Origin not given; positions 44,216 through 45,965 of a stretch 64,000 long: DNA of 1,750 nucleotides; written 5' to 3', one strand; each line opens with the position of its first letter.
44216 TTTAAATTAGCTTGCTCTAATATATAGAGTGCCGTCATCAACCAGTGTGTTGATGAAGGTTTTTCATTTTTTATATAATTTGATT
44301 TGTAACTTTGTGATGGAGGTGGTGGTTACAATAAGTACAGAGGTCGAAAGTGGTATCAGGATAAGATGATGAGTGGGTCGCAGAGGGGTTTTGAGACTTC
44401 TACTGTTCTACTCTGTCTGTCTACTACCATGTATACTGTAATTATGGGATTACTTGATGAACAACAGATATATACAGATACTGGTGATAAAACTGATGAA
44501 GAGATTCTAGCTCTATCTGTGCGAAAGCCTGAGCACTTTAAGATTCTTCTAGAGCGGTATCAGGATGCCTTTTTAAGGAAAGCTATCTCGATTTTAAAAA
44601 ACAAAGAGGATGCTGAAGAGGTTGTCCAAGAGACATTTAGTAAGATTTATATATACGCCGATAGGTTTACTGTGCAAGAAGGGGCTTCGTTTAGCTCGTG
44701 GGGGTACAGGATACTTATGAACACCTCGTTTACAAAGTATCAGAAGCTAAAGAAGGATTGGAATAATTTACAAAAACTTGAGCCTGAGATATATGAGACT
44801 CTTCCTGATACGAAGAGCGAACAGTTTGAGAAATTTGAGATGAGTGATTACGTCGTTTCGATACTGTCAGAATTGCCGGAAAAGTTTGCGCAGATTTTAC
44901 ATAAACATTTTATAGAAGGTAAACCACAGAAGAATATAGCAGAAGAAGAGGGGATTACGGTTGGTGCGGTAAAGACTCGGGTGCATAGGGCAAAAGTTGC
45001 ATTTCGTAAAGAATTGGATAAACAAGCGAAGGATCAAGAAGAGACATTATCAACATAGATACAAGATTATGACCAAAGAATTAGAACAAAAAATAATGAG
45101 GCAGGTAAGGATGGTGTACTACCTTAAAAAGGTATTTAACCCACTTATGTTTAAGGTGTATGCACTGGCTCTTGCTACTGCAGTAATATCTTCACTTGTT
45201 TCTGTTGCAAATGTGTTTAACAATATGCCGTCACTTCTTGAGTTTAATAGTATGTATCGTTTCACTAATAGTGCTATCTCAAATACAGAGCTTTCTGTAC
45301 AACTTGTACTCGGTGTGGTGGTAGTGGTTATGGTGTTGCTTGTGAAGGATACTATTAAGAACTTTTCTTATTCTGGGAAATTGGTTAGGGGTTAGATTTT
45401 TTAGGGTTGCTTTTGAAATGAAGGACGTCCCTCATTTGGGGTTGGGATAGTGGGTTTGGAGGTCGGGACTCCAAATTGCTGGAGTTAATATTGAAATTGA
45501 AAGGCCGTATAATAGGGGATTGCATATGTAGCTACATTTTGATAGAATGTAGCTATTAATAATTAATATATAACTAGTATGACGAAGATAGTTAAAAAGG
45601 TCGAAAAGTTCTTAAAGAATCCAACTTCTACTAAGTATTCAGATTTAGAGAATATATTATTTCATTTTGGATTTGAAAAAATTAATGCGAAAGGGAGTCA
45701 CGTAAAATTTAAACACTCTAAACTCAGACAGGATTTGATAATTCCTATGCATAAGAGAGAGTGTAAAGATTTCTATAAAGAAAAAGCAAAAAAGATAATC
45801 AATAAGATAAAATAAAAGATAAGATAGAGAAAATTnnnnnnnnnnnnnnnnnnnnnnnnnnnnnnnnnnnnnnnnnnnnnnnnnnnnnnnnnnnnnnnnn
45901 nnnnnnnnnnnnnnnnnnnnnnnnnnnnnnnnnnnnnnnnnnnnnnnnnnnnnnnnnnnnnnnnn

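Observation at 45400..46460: HicAB toxin-antitoxin pair flanked on both sides by MITE-like palindromic repeats, with a fragment of hicB duplicated 12.7 kb away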

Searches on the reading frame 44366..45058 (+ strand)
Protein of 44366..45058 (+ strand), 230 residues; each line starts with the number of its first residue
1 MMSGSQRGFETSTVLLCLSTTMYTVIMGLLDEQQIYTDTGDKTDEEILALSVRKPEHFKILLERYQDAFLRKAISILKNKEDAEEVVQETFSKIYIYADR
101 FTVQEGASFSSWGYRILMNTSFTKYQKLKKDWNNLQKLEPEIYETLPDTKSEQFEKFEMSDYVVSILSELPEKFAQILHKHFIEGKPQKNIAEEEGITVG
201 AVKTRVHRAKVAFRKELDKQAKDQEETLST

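Call 3: search_protein_families(library=pfam, proteins=[window:44366-45058:+], max_evalue=0.1)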
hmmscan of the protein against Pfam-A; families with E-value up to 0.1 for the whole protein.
window:44366-45058:+ (230 aa): 5 families
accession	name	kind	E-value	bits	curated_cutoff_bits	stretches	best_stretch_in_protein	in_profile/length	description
PF08281.18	Sigma70_r4_2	-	2.9e-12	46.5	25.7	1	162-211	3-52/54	Sigma-70, region 4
PF04542.20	Sigma70_r2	-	8.2e-11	42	24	1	61-127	1-67/71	Sigma-70 region 2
PF04545.22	Sigma70_r4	-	7.7e-08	32.2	24.1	1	167-209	2-44/50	Sigma-70, region 4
PF16509.11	KORA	-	5.3e-05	23.8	26.7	1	164-217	10-62/84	TrfB plasmid transcriptional repressor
PF06530.18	Phage_antitermQ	-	0.0027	18.1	26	1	161-210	54-103/118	Phage antitermination protein Q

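Call 49: find_homologous_proteins(query=window:44369-45058:+, max_evalue=1e-20)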
Query window:44369-45058:+ (229 aa): 1605 proteins with E <= 1e-20 among 1844 candidates; the best 120 are listed.
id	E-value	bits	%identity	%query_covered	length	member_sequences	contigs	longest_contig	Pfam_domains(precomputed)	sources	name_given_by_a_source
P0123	6.3e-144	495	100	100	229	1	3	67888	PF04545.23,PF04542.21,PF08281.19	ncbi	-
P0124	3.9e-126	437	88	99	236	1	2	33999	PF04545.23,PF04542.21,PF08281.19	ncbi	-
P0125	2.4e-104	366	81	89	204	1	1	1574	PF04545.23,PF04542.21,PF08281.19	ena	-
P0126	2.6e-104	366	87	86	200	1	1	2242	PF04545.23,PF04542.21,PF08281.19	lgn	-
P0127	2.6e-102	359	83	86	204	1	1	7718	PF04545.23,PF04542.21,PF08281.19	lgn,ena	-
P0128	7.0e-102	358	84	86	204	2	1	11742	PF04545.23,PF04542.21,PF08281.19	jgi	-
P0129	7.7e-102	358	83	85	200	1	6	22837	PF04545.23,PF04542.21,PF08281.19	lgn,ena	-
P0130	9.9e-102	357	82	86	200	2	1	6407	PF04545.23,PF04542.21,PF08281.19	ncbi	-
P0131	1.2e-100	354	82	85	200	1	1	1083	PF04545.23,PF04542.21,PF08281.19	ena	-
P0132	7.4e-100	351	83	86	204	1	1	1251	PF04545.23,PF04542.21,PF08281.19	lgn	-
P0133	2.2e-99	349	83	86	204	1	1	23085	PF04545.23,PF04542.21,PF08281.19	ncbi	ncbi:RNA polymerase sigma factor [candidate division KSB1 bacterium]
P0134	4.0e-99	349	83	86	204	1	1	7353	PF04545.23,PF04542.21,PF08281.19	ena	-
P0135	4.5e-99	349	80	86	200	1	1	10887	PF04545.23,PF04542.21,PF08281.19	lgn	-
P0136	6.6e-98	345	82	86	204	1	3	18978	PF04545.23,PF04542.21,PF08281.19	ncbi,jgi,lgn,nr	ncbi:RNA polymerase sigma factor [Candidatus Kaiserbacteria bacterium]|nr:RNA polymerase sigma facto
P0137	8.1e-98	344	79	89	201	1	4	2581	PF04545.23,PF04542.21,PF08281.19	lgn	-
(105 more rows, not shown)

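Call 50: find_encoding_contigs(protein=P0124, flank=6000, max_places=3)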
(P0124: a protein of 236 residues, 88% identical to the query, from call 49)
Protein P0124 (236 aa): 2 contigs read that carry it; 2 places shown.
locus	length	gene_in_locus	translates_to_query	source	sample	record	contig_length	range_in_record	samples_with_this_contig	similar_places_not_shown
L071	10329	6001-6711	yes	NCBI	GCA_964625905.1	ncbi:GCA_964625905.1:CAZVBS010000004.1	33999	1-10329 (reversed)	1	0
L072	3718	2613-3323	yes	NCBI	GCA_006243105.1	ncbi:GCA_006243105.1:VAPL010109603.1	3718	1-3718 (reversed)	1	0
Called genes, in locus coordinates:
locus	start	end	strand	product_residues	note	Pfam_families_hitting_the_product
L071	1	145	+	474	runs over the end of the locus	PF00133:tRNA-synt_1, PF01406:tRNA-synt_1e, PF09334:tRNA-synt_1g, PF00133:tRNA-synt_1, PF01406:tRNA-synt_1e (weak)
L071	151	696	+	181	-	PF01963:TraB_PrgY_gumN (faint)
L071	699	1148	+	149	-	PF11969:DcpS_C, PF01230:HIT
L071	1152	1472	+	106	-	-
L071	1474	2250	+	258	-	PF01026:TatD_DNase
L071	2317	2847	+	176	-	PF01250:Ribosomal_S6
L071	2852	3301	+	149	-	PF00436:SSB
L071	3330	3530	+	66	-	PF01084:Ribosomal_S18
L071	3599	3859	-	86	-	-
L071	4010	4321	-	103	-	-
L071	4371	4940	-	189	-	PF08207:EFP_N, PF01132:EFP, PF09285:Elong-fact-P_C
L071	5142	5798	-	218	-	PF13545:HTH_Crp_2, PF00325:Crp (faint)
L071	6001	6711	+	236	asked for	PF04542:Sigma70_r2, PF08281:Sigma70_r4_2, PF04545:Sigma70_r4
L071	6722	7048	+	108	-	-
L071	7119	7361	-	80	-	-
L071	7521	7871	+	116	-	-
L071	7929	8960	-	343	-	PF00154:RecA_N, PF08423:Rad51, PF06745:ATPase (weak), PF21096:RecA_C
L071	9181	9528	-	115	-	PF09136:Glucodextran_B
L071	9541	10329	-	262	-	?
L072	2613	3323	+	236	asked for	PF04542:Sigma70_r2, PF08281:Sigma70_r4_2, PF04545:Sigma70_r4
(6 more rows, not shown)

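Call 51: find_encoding_contigs(protein=P0129, flank=6000, max_places=4)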
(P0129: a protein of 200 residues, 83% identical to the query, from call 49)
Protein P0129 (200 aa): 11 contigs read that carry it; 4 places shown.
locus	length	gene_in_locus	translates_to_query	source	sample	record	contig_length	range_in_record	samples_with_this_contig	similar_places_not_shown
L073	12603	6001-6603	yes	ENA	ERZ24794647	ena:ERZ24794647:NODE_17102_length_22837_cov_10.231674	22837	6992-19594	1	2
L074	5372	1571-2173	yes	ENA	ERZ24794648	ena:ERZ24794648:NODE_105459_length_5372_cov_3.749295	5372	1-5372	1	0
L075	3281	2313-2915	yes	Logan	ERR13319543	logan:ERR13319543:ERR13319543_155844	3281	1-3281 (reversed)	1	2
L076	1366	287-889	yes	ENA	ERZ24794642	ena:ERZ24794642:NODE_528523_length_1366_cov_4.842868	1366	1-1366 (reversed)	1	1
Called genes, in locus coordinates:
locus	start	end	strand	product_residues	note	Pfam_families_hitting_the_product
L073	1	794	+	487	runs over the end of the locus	PF00133:tRNA-synt_1, PF01406:tRNA-synt_1e (faint), PF09334:tRNA-synt_1g, PF00133:tRNA-synt_1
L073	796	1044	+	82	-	-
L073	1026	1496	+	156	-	PF04677:CwfJ_C_1 (weak), PF11969:DcpS_C, PF01230:HIT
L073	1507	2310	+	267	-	PF01026:TatD_DNase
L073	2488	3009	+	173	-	PF01250:Ribosomal_S6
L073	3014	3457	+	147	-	PF00436:SSB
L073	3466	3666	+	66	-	PF01084:Ribosomal_S18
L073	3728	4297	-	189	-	PF08207:EFP_N, PF01132:EFP, PF09285:Elong-fact-P_C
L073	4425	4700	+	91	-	-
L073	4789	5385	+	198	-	PF00657:Lipase_GDSL, PF04311:DUF459, PF13472:Lipase_GDSL_2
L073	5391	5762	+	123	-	-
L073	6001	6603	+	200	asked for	PF04542:Sigma70_r2, PF08281:Sigma70_r4_2, PF04545:Sigma70_r4 (weak)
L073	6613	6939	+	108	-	-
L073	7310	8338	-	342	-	PF00154:RecA_N, PF08423:Rad51, PF06745:ATPase (weak), PF21096:RecA_C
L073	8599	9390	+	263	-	-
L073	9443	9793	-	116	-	PF09136:Glucodextran_B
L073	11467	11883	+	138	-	-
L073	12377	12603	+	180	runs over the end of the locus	-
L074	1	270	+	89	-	?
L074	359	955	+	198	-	PF00657:Lipase_GDSL, PF04311:DUF459, PF13472:Lipase_GDSL_2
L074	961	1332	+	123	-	-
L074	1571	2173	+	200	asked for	PF04542:Sigma70_r2, PF08281:Sigma70_r4_2, PF04545:Sigma70_r4 (weak)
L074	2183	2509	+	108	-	-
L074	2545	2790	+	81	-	-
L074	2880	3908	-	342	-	PF00154:RecA_N, PF08423:Rad51, PF06745:ATPase (weak), PF21096:RecA_C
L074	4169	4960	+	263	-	-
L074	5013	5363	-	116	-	PF09136:Glucodextran_B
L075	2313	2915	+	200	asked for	PF04542:Sigma70_r2, PF08281:Sigma70_r4_2, PF04545:Sigma70_r4 (weak)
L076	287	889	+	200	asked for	PF04542:Sigma70_r2, PF08281:Sigma70_r4_2, PF04545:Sigma70_r4 (weak)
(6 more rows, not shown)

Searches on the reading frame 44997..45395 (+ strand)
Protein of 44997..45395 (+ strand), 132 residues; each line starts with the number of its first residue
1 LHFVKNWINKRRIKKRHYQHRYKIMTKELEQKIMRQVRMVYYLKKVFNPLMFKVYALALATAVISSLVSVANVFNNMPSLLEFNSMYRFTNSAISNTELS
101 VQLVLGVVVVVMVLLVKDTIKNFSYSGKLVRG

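Call 3: search_protein_families(library=pfam, proteins=[window:44997-45395:+], max_evalue=0.1)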
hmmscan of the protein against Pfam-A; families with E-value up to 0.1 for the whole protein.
window:44997-45395:+ (132 aa): 1 family
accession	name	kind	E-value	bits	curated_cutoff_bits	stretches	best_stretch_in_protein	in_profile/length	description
PF06687.17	SUR7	-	0.0067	16.5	29.6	1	29-128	91-179/201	SUR7/PalI family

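Call 21: search_protein_families(library=ncbifam, proteins=[window:44997-45395:+], max_evalue=0.1)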
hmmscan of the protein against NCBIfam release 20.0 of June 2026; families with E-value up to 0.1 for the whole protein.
window:44997-45395:+ (132 aa): 2 families
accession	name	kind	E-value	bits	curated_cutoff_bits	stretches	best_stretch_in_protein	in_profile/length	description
NF033218.1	anchor_AmaP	equivalog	0.017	14.9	55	1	47-115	4-67/166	alkaline shock response membrane anchor protein AmaP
NF047740.1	antiphage_MADS5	equivalog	0.018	13.8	400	1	4-131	244-373/461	methylation-associated defense system restriction endonuclease subunit S MAD5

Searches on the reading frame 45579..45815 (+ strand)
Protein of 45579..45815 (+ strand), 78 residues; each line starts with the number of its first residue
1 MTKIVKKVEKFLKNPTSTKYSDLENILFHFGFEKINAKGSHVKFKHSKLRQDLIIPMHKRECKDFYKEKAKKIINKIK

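Call 3: search_protein_families(library=pfam, proteins=[window:45579-45815:+], max_evalue=0.1)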
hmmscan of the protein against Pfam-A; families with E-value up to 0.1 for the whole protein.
window:45579-45815:+ (78 aa): 1 family
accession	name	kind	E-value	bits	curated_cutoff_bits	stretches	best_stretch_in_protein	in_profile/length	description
PF07927.17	HicA_toxin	-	2e-09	37.9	27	1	21-63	2-45/58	HicA toxin of bacterial toxin-antitoxin,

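Call 14: find_encoding_contigs(protein=window:45579-45815:+, flank=10000, max_places=10)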
Protein window:45579-45815:+ (78 aa): 3 contigs read that carry it; 3 places shown.
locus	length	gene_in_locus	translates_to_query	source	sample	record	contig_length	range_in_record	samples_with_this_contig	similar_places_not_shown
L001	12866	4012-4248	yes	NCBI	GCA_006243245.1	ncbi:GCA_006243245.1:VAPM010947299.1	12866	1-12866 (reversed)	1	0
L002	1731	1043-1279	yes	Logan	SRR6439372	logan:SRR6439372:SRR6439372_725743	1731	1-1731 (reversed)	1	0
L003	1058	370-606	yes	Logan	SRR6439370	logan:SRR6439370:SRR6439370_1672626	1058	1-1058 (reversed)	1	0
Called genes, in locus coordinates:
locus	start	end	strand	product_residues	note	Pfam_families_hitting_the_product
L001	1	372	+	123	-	?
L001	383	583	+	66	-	PF01084:Ribosomal_S18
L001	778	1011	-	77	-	-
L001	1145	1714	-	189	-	PF08207:EFP_N, PF01132:EFP, PF09285:Elong-fact-P_C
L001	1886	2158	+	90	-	-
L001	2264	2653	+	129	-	-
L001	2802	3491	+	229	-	PF04542:Sigma70_r2, PF04545:Sigma70_r4, PF08281:Sigma70_r4_2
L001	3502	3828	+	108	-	-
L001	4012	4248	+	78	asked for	PF07927:HicA_toxin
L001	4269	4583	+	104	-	PF21983:NikA-like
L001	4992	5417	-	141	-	-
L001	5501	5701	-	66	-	-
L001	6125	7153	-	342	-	PF00154:RecA_N, PF08423:Rad51, PF06745:ATPase (weak), PF21096:RecA_C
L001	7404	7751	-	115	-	PF09136:Glucodextran_B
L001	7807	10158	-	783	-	PF13491:FtsK_4TM (weak), PF17854:FtsK_alpha, PF01580:FtsK_SpoIIIE, PF09397:FtsK_gamma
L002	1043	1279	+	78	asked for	PF07927:HicA_toxin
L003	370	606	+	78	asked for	PF07927:HicA_toxin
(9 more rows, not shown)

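Call 21: search_protein_families(library=ncbifam, proteins=[window:45579-45815:+], max_evalue=0.1)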
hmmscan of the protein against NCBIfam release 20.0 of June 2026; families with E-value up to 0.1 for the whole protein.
window:45579-45815:+ (78 aa): 0 families

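Call 22: search_solved_structures(query=window:45579-45815:+, max_evalue=1, show_alignments=2)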
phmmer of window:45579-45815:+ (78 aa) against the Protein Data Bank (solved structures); distinct sequences matched with E-value up to 1: 1.
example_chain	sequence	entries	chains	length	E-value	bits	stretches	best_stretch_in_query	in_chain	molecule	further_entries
8qlc_A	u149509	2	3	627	0.14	15.8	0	28-76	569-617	AliD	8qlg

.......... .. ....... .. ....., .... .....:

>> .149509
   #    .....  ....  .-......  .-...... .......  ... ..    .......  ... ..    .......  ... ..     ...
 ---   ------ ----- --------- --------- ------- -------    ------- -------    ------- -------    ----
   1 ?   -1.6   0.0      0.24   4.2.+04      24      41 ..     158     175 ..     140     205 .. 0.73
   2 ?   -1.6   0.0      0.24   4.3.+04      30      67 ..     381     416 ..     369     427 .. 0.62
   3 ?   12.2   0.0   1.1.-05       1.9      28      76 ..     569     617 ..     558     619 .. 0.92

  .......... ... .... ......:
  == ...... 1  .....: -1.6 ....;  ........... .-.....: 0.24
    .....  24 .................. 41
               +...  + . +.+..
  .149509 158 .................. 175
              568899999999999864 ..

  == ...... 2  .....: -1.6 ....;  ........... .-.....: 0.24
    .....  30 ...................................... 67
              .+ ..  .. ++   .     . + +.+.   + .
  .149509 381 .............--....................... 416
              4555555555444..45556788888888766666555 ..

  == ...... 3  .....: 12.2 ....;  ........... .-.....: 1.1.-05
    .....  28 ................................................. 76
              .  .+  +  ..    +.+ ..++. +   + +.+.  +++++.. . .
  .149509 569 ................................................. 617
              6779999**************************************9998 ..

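Call 69: search_protein_families(library=padloc, proteins=[window:45579-45815:+], max_evalue=0.1)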
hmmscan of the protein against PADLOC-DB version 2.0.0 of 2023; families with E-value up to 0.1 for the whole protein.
window:45579-45815:+ (78 aa): 0 families
